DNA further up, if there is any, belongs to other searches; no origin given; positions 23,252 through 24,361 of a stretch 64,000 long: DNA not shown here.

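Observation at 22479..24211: ABC-2 exporter translationally coupled to pqqE: candidate PQQ (or PqqA-derived product) export system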

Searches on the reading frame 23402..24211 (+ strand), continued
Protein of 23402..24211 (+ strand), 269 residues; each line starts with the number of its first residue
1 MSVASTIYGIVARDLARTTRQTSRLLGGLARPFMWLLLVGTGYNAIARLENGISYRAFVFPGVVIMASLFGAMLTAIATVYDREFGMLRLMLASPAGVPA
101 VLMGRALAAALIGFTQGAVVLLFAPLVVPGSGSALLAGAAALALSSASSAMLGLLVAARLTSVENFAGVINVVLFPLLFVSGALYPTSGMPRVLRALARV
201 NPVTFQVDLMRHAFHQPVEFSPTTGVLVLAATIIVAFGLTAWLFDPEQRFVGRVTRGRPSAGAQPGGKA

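Call 20: find_related_loci(query=A3, collection=genome_contigs, flank=10000)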
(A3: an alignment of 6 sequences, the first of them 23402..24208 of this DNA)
Query A3 (269 aa) in genome_contigs; peptide patterns used: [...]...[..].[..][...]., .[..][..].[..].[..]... (x = any residue, [..] = any of these).
600 stretches matched a pattern (row limit reached: there are more); 593 encode a relative of the query (tblastn E <= 1e-3); the best 80 are kept; 80 distinct loci.
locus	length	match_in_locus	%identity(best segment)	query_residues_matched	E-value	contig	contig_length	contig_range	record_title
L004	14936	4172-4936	79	1-255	4e-122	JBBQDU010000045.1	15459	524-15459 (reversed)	MAG: Gemmatimonadales bacterium isolate Co_metawrap_1143 Cmw_1143_k141_29947706_length_15459_cov_11.9971, whole genome s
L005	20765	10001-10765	71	1-255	2e-113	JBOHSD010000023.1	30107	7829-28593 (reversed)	MAG: Gemmatimonadales bacterium isolate SD8036_maxbin2.bin.21_sub NODE_599_length_30107_cov_2.601701, whole genome shotg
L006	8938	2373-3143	71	1-257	3e-113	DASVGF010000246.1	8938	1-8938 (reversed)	MAG TPA_asm: Gemmatimonadales bacterium isolate SMAG_U2108 k141_74572, whole genome shotgun sequence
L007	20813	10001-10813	72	1-267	2e-112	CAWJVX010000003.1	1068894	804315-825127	MAG: uncultured Gemmatimonadales bacterium isolate MFD09206.bin.1.39 genome assembly, contig: contig_1971, whole genome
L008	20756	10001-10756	70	1-252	7e-110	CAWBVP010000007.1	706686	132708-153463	MAG: uncultured Gemmatimonadales bacterium isolate MFD07737.bin.2.36 genome assembly, contig: contig_1550, whole genome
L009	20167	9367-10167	71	1-268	5e-107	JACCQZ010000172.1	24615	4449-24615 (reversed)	MAG: Gemmatimonadales bacterium isolate MGR_bin9 SD2897-2912_k127_3404043, whole genome shotgun sequence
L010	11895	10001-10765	75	1-255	7e-106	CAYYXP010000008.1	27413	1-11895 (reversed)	MAG TPA_asm: uncultured Gemmatimonadaceae bacterium isolate binchicken_co165_206 genome assembly, contig: k141_318889, w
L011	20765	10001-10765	68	1-255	1e-102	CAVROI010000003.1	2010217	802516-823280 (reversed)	MAG: uncultured Gemmatimonadales bacterium isolate MFD04944.bin.1.29 genome assembly, contig: contig_49812, whole genome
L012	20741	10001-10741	68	5-251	2e-102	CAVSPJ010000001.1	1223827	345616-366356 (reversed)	MAG: uncultured Gemmatimonadales bacterium isolate MFD01275.bin.2.206 genome assembly, contig: contig_1742, whole genome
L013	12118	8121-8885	72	1-255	7e-101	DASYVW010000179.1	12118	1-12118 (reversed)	MAG TPA_asm: Gemmatimonadales bacterium isolate SMAG_U6264 k141_853, whole genome shotgun sequence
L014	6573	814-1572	66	1-253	2e-99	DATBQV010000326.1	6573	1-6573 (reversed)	MAG TPA_asm: Gemmatimonadales bacterium isolate SMAG_U4112 k141_703534, whole genome shotgun sequence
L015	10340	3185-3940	68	1-252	2e-99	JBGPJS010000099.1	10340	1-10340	MAG: Gemmatimonadota bacterium isolate OBJ_0618_7090110_303 k141_9436147_length_10340_cov_13.0000, whole genome shotgun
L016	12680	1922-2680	65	1-253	4e-98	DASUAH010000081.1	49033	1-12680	MAG TPA_asm: Gemmatimonadales bacterium isolate SMAG_U2490 k141_982326, whole genome shotgun sequence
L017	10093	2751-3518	68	5-260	7e-97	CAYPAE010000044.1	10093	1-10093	MAG TPA_asm: uncultured Gemmatimonadaceae bacterium isolate binchicken_co292_86 genome assembly, contig: NODE_1158_lengt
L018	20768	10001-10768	65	1-257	5e-92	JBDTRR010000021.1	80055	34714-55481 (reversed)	MAG: Acidobacteriota bacterium isolate cluster3_bin.251 NODE_590_length_80055_cov_13.628438, whole genome shotgun sequen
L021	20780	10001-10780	38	10-258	3e-45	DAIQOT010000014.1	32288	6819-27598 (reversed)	MAG TPA_asm: Solirubrobacterales bacterium isolate CTOTU14318 NODE_14_length_32288_cov_5.942574, whole genome shotgun se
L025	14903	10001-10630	46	7-214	9e-45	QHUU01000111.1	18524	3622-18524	MAG: Gemmatimonadetes bacterium isolate AG20 14_0903_12_20cm_scaffold_933_curated, whole genome shotgun sequence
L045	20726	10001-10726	33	7-247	7e-39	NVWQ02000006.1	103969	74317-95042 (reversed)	MAG: Methylophaga sp. isolate NORP33 4376, whole genome shotgun sequence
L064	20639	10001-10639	37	13-222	8e-37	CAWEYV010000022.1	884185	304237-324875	MAG: uncultured Actinomycetes bacterium isolate MFD05841.bin.3.68 genome assembly, contig: contig_9604, whole genome sho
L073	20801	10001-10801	34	5-264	2e-36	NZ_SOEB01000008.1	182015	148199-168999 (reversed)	Rhodovulum visakhapatnamense strain JA181 Ga0310483_108, whole genome shotgun sequence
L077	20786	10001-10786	33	10-266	3e-36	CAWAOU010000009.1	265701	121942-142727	MAG: uncultured Gammaproteobacteria bacterium isolate MFD03804.bin.1.279 genome assembly, contig: contig_27888, whole ge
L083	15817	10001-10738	35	9-247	8e-36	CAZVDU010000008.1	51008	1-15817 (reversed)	MAG TPA_asm: uncultured Pseudoalteromonadaceae bacterium isolate SRP268394_co2_163 genome assembly, contig: NODE_797_len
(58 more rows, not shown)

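Call 32: search_protein_families(library=pfam, proteins=[L045:2920-3924:+, L045:4523-5542:+, L045:11219-11686:-, L045:11924-13606:+, L045:13674-14327:+, L045:14663-15997:+, L021:11644-12672:+, L021:13211-14602:+, L021:3429-5072:-, L021:5084-5710:-], max_evalue=0.0001)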
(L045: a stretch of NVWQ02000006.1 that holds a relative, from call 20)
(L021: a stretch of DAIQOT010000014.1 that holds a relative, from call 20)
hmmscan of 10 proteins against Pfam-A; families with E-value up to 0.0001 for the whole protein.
L045:2920-3924:+ (334 aa): 2 families
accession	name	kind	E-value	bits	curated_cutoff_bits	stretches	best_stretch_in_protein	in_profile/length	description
PF13519.12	VWA_2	-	1.1e-15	58.6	27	1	85-203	1-106/107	von Willebrand factor type A domain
PF00092.34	VWA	-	4.1e-08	34.1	23.8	1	85-212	2-120/174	von Willebrand factor type A domain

L045:4523-5542:+ (339 aa): 1 family
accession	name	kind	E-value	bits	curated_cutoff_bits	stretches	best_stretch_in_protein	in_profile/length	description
PF13519.12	VWA_2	-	2e-08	35.3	27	1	52-166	1-106/107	von Willebrand factor type A domain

L045:11219-11686:- (155 aa): 1 family
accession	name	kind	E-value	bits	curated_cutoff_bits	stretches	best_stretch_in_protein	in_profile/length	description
PF01625.27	PMSR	-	9.1e-63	211.5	23.7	1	4-155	2-153/153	Peptide methionine sulfoxide reductase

L045:11924-13606:+ (560 aa): 3 families
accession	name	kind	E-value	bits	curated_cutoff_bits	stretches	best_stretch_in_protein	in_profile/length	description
PF00749.27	tRNA-synt_1c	-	1e-110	370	23.4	1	29-339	2-313/314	tRNA synthetases class I (E and Q), catalytic domain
PF03950.23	tRNA-synt_1c_C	-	4.3e-35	120.2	23.9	1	342-442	1-91/91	tRNA synthetases class I (E and Q), anti-codon binding domain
PF20974.2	tRNA-synt_1c_C2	-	1.1e-22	80.9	23.9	1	458-534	1-69/69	tRNA synthetases class I (E and Q), anti-codon binding domain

L045:13674-14327:+ (217 aa): 8 families
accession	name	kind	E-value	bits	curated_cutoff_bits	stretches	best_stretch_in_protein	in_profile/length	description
PF01135.25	PCMT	-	8.3e-35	120.9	20.3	1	10-200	4-199/210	Protein-L-isoaspartate(D-aspartate) O-methyltransferase (PCMT)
PF00398.26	RrnaAD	-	4e-11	43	24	1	70-144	21-94/263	Ribosomal RNA adenine dimethylase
PF13649.12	Methyltransf_25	-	9.8e-11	42.6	27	1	83-166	1-88/97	Methyltransferase domain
PF08241.18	Methyltransf_11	-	2.9e-10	41.1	21.2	1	84-161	1-78/95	Methyltransferase domain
PF13489.12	Methyltransf_23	-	9.1e-08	32.4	27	1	74-165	16-102/164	Methyltransferase domain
PF13847.12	Methyltransf_31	-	4.4e-07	30.1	27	1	78-158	2-89/145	Methyltransferase domain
PF05401.17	NodS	-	4.9e-07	30.2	24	1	81-156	45-119/201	Nodulation protein S (NodS)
PF08242.18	Methyltransf_12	-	3.1e-05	25.1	30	1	84-159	1-80/98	Methyltransferase domain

L045:14663-15997:+ (444 aa): 1 family
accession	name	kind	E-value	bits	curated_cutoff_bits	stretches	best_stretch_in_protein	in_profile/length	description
PF02321.23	OEP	-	7.5e-58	195.9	22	2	243-428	2-187/187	Outer membrane efflux protein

L021:11644-12672:+ (342 aa): 1 family
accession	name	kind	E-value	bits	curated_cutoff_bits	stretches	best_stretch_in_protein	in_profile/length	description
PF01244.27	Peptidase_M19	-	2.5e-82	277.1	26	1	2-335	6-317/319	Membrane dipeptidase (Peptidase family M19)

L021:13211-14602:+ (463 aa): 2 families
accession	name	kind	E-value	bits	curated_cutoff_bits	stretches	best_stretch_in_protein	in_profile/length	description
PF07690.21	MFS_1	-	3.8e-23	82.4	33.4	2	65-403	2-338/347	Major Facilitator Superfamily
PF05977.19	MFS_3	-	5.7e-21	75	27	1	60-444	11-392/524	Transmembrane secretion effector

L021:3429-5072:- (547 aa): 5 families
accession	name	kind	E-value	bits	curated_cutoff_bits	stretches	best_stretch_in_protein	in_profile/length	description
PF01011.28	PQQ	-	3.5e-78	264.2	26.7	2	44-349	1-337/595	Glucose/ethanol/alcohol dehydrogenase, beta-propeller domain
PF13360.13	PQQ_2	-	1.8e-31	110.1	27.6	2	72-222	15-143/233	Outer membrane protein assembly factor BamB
PF13570.13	Beta-prop_ACSF4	-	5.2e-14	52.8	133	1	429-500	29-101/329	Beta-alanine-activating enzyme, beta-propeller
PF23727.1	Beta-prop_FAM234A_B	-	2.1e-05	23.7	26.4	0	428-451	99-122/467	FAM234A/B beta-propeller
PF25293.1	Beta-prop_EMC1_N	-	4.9e-05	23.5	34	0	432-518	44-134/219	EMC1 N-terminal beta-propeller domain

L021:5084-5710:- (208 aa): 0 families

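Call 41: search_solved_structures(query=window:23402-24208:+, max_evalue=0.01)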
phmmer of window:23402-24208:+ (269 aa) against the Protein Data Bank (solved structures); distinct sequences matched with E-value up to 0.01: 4.
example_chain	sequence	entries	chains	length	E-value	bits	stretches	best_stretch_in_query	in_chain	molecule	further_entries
8z01_A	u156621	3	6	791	7.9e-07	32.1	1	50-215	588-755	ABC transporter G family member 23-like Protein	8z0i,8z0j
8yzp_A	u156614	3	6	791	7.9e-07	32.1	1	50-215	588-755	ABC transporter G family member 23-like Protein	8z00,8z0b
9ju6_A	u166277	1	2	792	9.4e-07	31.8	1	50-216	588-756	ABC transporter G family member 23-like Protein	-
8tsh_C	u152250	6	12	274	0.00037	23.4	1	29-216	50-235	Transport permease protein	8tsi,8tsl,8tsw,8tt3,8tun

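Call 49: find_homologous_proteins(query=L021:9974-11677:+, max_evalue=1e-20)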
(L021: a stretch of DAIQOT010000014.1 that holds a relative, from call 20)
Query L021:9974-11677:+ (568 aa): 100 proteins with E <= 1e-20 among 8000 candidates.
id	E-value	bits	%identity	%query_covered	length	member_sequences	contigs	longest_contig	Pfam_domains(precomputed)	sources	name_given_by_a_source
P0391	0.0e+0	1209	98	100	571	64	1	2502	PF03379.20,PF12679.14,PF01061.30,PF12698.14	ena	-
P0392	0.0e+0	1098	89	99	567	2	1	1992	PF03379.20,PF13346.13,PF12679.14,PF01061.30,PF12698.14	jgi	-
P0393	0.0e+0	1061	86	100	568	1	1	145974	PF03379.20,PF12679.14,PF01061.30,PF12698.14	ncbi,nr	ncbi:MAG: ABC transporter permease [Actinobacteria bacterium]|nr:ABC transporter permease [Actinomyc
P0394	0.0e+0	1033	84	100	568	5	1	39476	PF03379.20,PF13346.13,PF12679.14,PF01061.30,PF12698.14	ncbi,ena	-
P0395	0.0e+0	1025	84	99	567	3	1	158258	PF13346.13,PF12679.14,PF01061.30,PF12698.14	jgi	jgi:ABC-2 type transport system permease protein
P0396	9.2e-298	1007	83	99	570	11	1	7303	PF03379.20,PF12679.14,PF01061.30,PF12698.14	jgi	jgi:ABC-2 type transport system permease protein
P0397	1.8e-296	1002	83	99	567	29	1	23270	PF03379.20,PF13346.13,PF12679.14,PF01061.30,PF12698.14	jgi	jgi:ABC-2 type transport system permease protein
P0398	1.2e-295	1000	82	99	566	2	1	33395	PF03379.20,PF13346.13,PF12679.14,PF01061.30,PF12730.14,PF12698.14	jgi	jgi:ABC-2 type transport system permease protein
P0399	6.6e-293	991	82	99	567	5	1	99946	PF03379.20,PF13346.13,PF12679.14,PF01061.30,PF12698.14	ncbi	-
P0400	1.8e-292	989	81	99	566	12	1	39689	PF03379.20,PF13346.13,PF12679.14,PF01061.30,PF12698.14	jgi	jgi:ABC-2 type transport system permease protein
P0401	9.3e-292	987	81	99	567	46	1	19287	PF03379.20,PF13346.13,PF12679.14,PF01061.30,PF12698.14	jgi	jgi:ABC-2 type transport system permease protein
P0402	2.1e-291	986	81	99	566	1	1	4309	PF03379.20,PF12679.14,PF01061.30,PF12698.14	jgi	jgi:ABC-2 type transport system permease protein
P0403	5.0e-290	981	81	99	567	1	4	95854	PF03379.20,PF13346.13,PF12679.14,PF01061.30,PF12698.14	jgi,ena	-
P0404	6.5e-290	981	83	95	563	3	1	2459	PF03379.20,PF13346.13,PF12679.14,PF01061.30,PF12698.14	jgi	jgi:ABC-2 type transport system permease protein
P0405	1.2e-289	980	81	99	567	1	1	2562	PF03379.20,PF13346.13,PF12679.14,PF01061.30,PF12698.14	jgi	jgi:ABC-2 type transport system permease protein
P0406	1.4e-289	980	81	99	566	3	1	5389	PF03379.20,PF13346.13,PF12679.14,PF01061.30,PF12698.14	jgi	jgi:ABC-2 type transport system permease protein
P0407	3.4e-288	975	83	95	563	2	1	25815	PF13346.13,PF12679.14,PF01061.30,PF12698.14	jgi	jgi:ABC-2 type transport system permease protein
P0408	5.9e-286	968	82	95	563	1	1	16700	PF03379.20,PF13346.13,PF12679.14,PF01061.30,PF12698.14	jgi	jgi:ABC-2 type transport system permease protein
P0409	3.8e-285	965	80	99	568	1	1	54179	PF03379.20,PF13346.13,PF12679.14,PF01061.30,PF12698.14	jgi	jgi:ABC-2 type transport system permease protein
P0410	2.5e-283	959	79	99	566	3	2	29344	PF03379.20,PF13346.13,PF12679.14,PF01061.30,PF12698.14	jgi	jgi:ABC-2 type transport system permease protein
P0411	1.1e-282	957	79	98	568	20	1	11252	PF13346.13,PF12679.14,PF01061.30,PF12730.14,PF12698.14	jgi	jgi:ABC-2 type transport system permease protein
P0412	1.4e-225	768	68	96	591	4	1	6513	PF03379.20,PF12679.14,PF01061.30,PF12698.14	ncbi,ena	-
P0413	1.2e-224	765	66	98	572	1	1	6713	PF03379.20,PF13346.13,PF12679.14,PF01061.30,PF12698.14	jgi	jgi:ABC-2 type transport system permease protein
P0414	2.1e-224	764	67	97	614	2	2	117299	PF03379.20,PF12679.14,PF01061.30,PF12698.14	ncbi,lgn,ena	-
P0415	3.1e-224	764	66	95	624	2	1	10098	PF12679.14,PF01061.30,PF12698.14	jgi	jgi:ABC-2 type transport system permease protein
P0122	8.8e-224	762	65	95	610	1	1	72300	PF03379.20,PF12679.14,PF01061.30,PF12698.14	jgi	jgi:ABC-2 type transport system permease protein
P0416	9.1e-224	762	64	98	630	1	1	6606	PF03379.20,PF12679.14,PF01061.30,PF12698.14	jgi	jgi:ABC-2 type transport system permease protein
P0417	2.2e-223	761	66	95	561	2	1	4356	PF03379.20,PF12679.14,PF01061.30,PF12698.14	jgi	jgi:ABC-2 type transport system permease protein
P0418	2.4e-223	761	65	99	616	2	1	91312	PF03379.20,PF12679.14,PF01061.30,PF12698.14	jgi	jgi:ABC-2 type transport system permease protein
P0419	1.2e-222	759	65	95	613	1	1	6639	PF03379.20,PF12679.14,PF01061.30,PF12698.14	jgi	jgi:ABC-2 type transport system permease protein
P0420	2.6e-222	758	66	95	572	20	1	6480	PF03379.20,PF12679.14,PF01061.30,PF12698.14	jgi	jgi:ABC-2 type transport system permease protein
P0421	1.7e-221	755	67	97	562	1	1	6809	PF03379.20,PF12679.14,PF01061.30,PF12698.14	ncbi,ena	-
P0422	1.7e-221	755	67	97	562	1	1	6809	PF03379.20,PF12679.14,PF01061.30,PF12698.14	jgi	jgi:ABC-2 type transport system permease protein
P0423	3.3e-221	754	66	94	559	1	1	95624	PF12679.14,PF01061.30,PF12698.14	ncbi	ncbi:MAG TPA: ABC transporter permease [Conexibacter sp.]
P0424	3.8e-221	754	65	93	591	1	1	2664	PF12679.14,PF01061.30,PF12698.14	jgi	jgi:ABC-2 type transport system permease protein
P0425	1.5e-213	729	64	97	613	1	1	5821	PF13346.13,PF12679.14,PF01061.30,PF12698.14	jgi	jgi:ABC-2 type transport system permease protein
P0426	8.8e-213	726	62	96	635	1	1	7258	PF03379.20,PF12679.14,PF01061.30,PF12698.14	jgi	jgi:ABC-2 type transport system permease protein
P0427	6.2e-211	720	86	67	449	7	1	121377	PF03379.20,PF12679.14,PF01061.30,PF12698.14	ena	-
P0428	4.5e-208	711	83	69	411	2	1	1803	PF12679.14,PF01061.30,PF12698.14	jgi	-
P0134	6.8e-207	707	82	70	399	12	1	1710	PF12679.14,PF01061.30,PF12698.14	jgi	jgi:ABC-2 type transport system permease protein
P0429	1.8e-196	672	79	71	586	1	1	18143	PF12679.14,PF01061.30,PF12698.14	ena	-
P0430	3.4e-194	665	80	68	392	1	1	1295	PF12679.14,PF01061.30,PF12698.14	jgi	jgi:ABC-2 type transport system permease protein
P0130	2.4e-188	645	84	62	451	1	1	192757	PF12679.14,PF01061.30,PF12698.14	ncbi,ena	-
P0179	3.3e-153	529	74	58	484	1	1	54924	PF12679.14,PF01061.30,PF12698.14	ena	-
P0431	3.9e-140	486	61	65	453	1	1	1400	PF01061.30,PF12698.14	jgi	jgi:ABC-2 type transport system permease protein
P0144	9.2e-129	449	66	46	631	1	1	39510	PF03379.20,PF12679.14,PF01061.30,PF12698.14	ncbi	-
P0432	3.9e-116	407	72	49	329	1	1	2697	PF03379.20,PF12679.14,PF01061.30,PF12698.14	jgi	jgi:ABC-2 type transport system permease protein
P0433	1.2e-110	389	70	46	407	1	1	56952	PF03379.20,PF01061.30,PF12698.14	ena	-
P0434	1.4e-110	389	70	47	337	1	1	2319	PF03379.20,PF12679.14,PF01061.30,PF12698.14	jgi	jgi:ABC-2 type transport system permease protein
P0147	7.8e-107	376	70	46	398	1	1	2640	PF03379.20,PF01061.30,PF12698.14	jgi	jgi:ABC-2 type transport system permease protein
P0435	4.6e-79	285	54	46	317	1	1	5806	PF01061.30,PF12698.14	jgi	jgi:ABC-2 type transport system permease protein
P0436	9.0e-79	284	57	43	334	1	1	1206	PF03379.20,PF12679.14,PF01061.30,PF12698.14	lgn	-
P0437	7.8e-78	281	52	47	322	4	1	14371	PF12679.14,PF01061.30,PF12698.14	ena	-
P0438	1.5e-77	280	53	47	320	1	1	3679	PF12679.14,PF01061.30,PF12698.14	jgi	jgi:ABC-2 type transport system permease protein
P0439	1.3e-75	273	49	50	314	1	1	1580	PF01061.30,PF12698.14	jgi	jgi:ABC-2 type transport system permease protein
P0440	1.7e-75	273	53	43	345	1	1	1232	PF03379.20,PF01061.30,PF12698.14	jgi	jgi:ABC-2 type transport system permease protein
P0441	1.6e-74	270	49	48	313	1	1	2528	PF01061.30,PF12698.14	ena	-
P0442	2.5e-74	269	52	46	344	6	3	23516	PF01061.30,PF12698.14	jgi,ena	-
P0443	8.1e-74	267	50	49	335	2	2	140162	PF12679.14,PF01061.30,PF12698.14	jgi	jgi:ABC-2 type transport system permease protein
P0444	6.0e-73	265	50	49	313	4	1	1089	PF12679.14,PF01061.30,PF12698.14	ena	-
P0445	1.5e-70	257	49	45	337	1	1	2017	PF01061.30,PF12698.14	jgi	jgi:ABC-2 type transport system permease protein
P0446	9.7e-51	191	41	43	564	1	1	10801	PF13732.13,PF12679.14,PF01061.30,PF00005.34,PF13175.13,PF12698.14,PF13304.13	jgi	jgi:ABC-2 type transport system ATP-binding protein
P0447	2.2e-39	154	41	35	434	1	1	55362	PF12679.14,PF01061.30,PF12698.14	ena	-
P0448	3.1e-37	147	38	36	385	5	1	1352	PF12679.14,PF01061.30,PF12698.14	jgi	jgi:ABC-2 type transport system permease protein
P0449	7.3e-37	145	39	36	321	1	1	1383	PF01061.30,PF12698.14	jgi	jgi:ABC-2 type transport system permease protein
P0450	8.8e-37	145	40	39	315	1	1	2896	PF12679.14,PF01061.30,PF12698.14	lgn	-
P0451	1.2e-36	145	38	42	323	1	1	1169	PF12679.14,PF01061.30,PF12698.14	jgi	jgi:ABC-2 type transport system permease protein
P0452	2.4e-36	144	38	36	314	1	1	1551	PF12679.14,PF01061.30,PF12698.14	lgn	-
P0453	5.0e-36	143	34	38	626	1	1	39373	PF13732.13,PF12679.14,PF01061.30,PF00005.34,PF12698.14,PF13304.13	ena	-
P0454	7.2e-36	142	39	39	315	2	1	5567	PF12679.14,PF01061.30,PF12698.14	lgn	-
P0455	1.2e-35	141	39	36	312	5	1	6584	PF12679.14,PF01061.30,PF12698.14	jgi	jgi:ABC-2 type transport system permease protein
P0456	2.5e-35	140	34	43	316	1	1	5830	PF12679.14,PF01061.30,PF12698.14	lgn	-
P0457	2.8e-35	140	37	39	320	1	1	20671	PF12679.14,PF01061.30,PF12698.14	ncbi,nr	ncbi:ABC transporter [Actinomadura sp. 7K507]|nr:ABC transporter [Actinomadura sp. 7K507]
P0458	3.0e-35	140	37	39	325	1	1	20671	PF12679.14,PF01061.30,PF12698.14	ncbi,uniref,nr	ncbi:ABC transporter permease [Actinomadura sp. 7K507]|uniref:ABC transporter permease n=1 Tax=Actin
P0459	4.2e-35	140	39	38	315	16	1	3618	PF12679.14,PF01061.30,PF12698.14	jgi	jgi:ABC-2 type transport system permease protein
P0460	4.6e-35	140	38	40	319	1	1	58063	PF01061.30,PF12698.14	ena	-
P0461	2.3e-34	137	37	39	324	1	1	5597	PF12679.14,PF01061.30,PF12698.14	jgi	jgi:ABC-2 type transport system permease protein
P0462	4.6e-34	136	38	36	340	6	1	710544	PF12679.14,PF01061.30,PF12698.14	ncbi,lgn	-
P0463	7.0e-34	136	37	40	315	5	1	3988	PF12679.14,PF01061.30,PF12698.14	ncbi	ncbi:MAG: ABC transporter permease [Spirillospora sp.]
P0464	8.5e-34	135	34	42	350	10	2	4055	PF12679.14,PF01061.30,PF12698.14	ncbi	-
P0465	2.2e-33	134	36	40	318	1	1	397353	PF12679.14,PF01061.30,PF12698.14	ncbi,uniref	ncbi:ABC transporter permease [Actinomadura sp. 9N215]|uniref:ABC transporter permease n=1 Tax=Actin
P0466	4.8e-33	133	39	36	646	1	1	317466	PF01061.30,PF00005.34,PF12698.14,PF13304.13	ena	-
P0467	6.6e-33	132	38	36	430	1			PF00574.29,PF01061.30,PF12698.14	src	-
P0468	8.8e-33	132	35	38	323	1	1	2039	PF01061.30,PF12698.14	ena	-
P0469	1.8e-32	131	33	43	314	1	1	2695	PF01061.30,PF12698.14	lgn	-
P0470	2.1e-32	131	35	39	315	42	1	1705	PF12679.14,PF01061.30,PF12698.14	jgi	jgi:ABC-2 type transport system permease protein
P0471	1.0e-31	129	38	35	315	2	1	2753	PF12679.14,PF01061.30,PF12698.14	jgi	jgi:ABC-2 type transport system permease protein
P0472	1.3e-31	128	38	36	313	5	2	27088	PF12679.14,PF01061.30,PF12698.14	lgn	-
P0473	1.6e-31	128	37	35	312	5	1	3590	PF12679.14,PF01061.30,PF12698.14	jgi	-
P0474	3.8e-31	127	35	35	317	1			PF01061.30,PF12698.14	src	-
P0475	6.3e-31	126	36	36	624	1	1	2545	PF12679.14,PF01061.30,PF00005.34,PF12698.14,PF13304.13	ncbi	-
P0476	1.2e-30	125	36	42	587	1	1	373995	PF01061.30,PF00005.34,PF12698.14,PF13304.13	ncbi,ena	-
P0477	1.3e-30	125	35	36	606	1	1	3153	PF12679.14,PF01061.30,PF00005.34,PF12698.14,PF13304.13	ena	-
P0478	8.8e-30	122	32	43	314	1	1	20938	PF01061.30,PF12698.14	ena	-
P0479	1.2e-28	118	35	37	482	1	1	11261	PF12679.14,PF01061.30,PF00005.34,PF12698.14,PF13304.13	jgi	jgi:ABC-2 type transport system ATP-binding protein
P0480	1.2e-26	112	38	30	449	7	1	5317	PF12679.14,PF01061.30,PF00005.34,PF12698.14,PF13304.13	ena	-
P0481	2.6e-26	111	38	35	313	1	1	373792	PF01061.30,PF12698.14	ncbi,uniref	ncbi:ABC transporter permease [Streptomyces sp. 4N509B]|uniref:ABC transporter permease n=1 Tax=Stre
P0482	2.4e-25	107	34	43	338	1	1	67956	PF12679.14,PF01061.30,PF10920.16,PF12698.14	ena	-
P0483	9.1e-24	102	35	42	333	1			PF12679.14,PF01061.30,PF12698.14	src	-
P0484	1.1e-23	102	36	37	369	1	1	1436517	PF01061.30,PF12698.14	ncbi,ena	-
